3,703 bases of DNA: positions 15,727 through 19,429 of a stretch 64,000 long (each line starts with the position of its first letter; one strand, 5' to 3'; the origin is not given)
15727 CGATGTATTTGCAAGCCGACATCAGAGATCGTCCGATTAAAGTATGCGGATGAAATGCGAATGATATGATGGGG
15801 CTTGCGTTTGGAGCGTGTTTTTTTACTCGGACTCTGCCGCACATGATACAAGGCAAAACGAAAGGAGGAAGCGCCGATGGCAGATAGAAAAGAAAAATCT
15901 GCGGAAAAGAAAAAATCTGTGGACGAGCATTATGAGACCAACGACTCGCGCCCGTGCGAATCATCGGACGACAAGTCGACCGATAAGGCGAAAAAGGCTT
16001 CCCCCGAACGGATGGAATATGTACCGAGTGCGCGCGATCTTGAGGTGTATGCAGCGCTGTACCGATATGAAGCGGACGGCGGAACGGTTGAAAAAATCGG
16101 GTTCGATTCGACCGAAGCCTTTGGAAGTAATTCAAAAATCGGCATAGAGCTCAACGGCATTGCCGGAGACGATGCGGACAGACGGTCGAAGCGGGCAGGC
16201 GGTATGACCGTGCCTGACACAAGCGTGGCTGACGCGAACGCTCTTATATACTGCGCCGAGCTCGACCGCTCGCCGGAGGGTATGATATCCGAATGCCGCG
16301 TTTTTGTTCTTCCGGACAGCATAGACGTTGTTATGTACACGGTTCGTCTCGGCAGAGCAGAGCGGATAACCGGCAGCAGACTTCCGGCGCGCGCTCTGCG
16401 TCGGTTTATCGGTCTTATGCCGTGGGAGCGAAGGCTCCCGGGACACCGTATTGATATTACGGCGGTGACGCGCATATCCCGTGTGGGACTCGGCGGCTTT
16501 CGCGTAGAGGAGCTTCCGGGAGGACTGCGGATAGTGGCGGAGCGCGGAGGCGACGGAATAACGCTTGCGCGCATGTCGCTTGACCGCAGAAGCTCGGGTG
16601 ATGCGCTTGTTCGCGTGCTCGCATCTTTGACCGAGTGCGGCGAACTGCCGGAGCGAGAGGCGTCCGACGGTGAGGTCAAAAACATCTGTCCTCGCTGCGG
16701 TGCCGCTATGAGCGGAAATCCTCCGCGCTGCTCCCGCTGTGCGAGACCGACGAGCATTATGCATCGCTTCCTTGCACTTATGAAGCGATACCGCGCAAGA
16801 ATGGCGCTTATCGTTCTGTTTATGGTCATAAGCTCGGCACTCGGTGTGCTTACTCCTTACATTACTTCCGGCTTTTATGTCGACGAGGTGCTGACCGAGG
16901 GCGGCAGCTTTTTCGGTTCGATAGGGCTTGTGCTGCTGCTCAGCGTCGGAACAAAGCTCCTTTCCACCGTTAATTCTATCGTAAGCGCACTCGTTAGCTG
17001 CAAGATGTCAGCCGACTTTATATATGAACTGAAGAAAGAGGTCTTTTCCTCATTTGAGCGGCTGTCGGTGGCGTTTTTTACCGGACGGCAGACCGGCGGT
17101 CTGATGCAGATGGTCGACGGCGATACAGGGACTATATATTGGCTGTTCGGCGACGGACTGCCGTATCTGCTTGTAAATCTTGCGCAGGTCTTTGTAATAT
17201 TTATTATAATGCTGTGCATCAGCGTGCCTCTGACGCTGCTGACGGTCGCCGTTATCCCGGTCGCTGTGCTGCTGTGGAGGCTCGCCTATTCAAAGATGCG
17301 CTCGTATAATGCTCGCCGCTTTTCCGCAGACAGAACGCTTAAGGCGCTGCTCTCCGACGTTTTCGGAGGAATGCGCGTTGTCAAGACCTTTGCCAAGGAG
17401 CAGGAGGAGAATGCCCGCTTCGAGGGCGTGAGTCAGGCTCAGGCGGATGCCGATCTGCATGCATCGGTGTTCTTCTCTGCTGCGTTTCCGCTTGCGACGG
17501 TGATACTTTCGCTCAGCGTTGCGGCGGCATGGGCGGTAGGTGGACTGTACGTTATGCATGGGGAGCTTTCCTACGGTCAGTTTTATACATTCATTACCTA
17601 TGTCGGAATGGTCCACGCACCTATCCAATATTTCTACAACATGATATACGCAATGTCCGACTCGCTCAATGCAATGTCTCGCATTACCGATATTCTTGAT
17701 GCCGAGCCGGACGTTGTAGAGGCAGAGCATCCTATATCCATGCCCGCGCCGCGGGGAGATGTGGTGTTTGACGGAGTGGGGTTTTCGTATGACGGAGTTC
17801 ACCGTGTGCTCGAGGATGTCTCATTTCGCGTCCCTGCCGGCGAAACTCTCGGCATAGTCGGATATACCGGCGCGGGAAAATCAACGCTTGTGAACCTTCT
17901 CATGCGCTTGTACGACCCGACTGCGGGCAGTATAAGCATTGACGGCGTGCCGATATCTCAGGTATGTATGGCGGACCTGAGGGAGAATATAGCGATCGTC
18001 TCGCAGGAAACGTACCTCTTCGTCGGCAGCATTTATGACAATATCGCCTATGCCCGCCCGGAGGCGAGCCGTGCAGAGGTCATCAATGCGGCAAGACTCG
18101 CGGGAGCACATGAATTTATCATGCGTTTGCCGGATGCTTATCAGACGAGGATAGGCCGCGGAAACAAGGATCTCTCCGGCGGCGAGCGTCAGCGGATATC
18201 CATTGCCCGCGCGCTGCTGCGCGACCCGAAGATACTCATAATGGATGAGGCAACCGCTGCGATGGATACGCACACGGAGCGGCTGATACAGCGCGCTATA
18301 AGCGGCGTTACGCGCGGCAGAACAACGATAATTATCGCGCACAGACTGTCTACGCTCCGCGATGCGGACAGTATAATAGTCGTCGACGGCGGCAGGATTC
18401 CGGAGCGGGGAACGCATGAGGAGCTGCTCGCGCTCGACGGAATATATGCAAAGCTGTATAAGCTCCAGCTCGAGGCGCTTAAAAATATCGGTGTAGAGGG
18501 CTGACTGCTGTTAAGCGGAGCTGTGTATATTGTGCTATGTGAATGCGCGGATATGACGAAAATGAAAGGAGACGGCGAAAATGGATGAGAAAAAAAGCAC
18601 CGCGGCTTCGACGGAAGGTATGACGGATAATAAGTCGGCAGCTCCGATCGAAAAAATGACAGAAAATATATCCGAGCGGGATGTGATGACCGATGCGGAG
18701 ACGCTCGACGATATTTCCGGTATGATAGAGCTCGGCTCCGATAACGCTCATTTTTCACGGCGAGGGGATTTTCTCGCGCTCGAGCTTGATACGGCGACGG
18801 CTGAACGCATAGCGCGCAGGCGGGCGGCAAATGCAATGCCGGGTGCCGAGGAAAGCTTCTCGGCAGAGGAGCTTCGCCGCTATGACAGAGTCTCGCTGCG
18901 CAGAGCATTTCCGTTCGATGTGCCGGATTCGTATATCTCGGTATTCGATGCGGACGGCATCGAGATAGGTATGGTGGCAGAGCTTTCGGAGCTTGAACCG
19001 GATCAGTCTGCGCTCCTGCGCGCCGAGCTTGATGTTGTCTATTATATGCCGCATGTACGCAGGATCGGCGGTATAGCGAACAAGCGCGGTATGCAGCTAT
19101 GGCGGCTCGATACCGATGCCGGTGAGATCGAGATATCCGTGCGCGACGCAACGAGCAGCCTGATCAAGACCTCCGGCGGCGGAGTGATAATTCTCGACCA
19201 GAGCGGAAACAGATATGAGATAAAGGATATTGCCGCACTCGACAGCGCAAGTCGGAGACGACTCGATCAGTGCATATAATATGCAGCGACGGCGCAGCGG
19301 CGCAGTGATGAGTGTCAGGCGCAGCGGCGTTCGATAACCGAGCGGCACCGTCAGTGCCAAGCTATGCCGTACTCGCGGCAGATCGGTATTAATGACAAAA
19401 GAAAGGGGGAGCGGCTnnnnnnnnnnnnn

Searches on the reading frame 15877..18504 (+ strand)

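Call 16: search_protein_families(library=pfam, proteins=[window:15877-18504:+], max_evalue=0.001)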
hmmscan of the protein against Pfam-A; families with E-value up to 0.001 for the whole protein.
window:15877-18504:+ (875 aa): 3 families
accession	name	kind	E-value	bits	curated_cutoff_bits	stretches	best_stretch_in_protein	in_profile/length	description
PF00005.33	ABC_tran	-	1.1e-33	117.2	25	1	645-794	1-137/137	ABC transporter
PF00664.28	ABC_membrane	-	5.1e-32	112.1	28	1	310-579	2-270/274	ABC transporter transmembrane region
PF02463.25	SMC_N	-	0.00064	19.7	40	0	765-836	136-211/220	RecF/RecN/SMC N terminal domain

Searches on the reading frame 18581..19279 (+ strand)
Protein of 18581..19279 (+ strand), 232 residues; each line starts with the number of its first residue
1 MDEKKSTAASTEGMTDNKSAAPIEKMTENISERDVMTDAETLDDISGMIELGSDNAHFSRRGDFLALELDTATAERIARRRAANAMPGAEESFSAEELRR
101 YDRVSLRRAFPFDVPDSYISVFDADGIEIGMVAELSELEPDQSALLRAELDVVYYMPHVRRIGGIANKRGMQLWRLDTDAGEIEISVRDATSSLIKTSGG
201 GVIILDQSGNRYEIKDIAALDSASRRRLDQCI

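Call 16: search_protein_families(library=pfam, proteins=[window:18581-19279:+], max_evalue=0.001)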
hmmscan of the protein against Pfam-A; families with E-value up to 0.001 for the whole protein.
window:18581-19279:+ (232 aa): 1 family
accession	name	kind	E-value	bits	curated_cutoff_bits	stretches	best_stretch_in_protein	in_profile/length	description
PF08909.16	DUF1854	-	6e-33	113.9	26.8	1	101-230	1-129/130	Domain of unknown function (DUF1854)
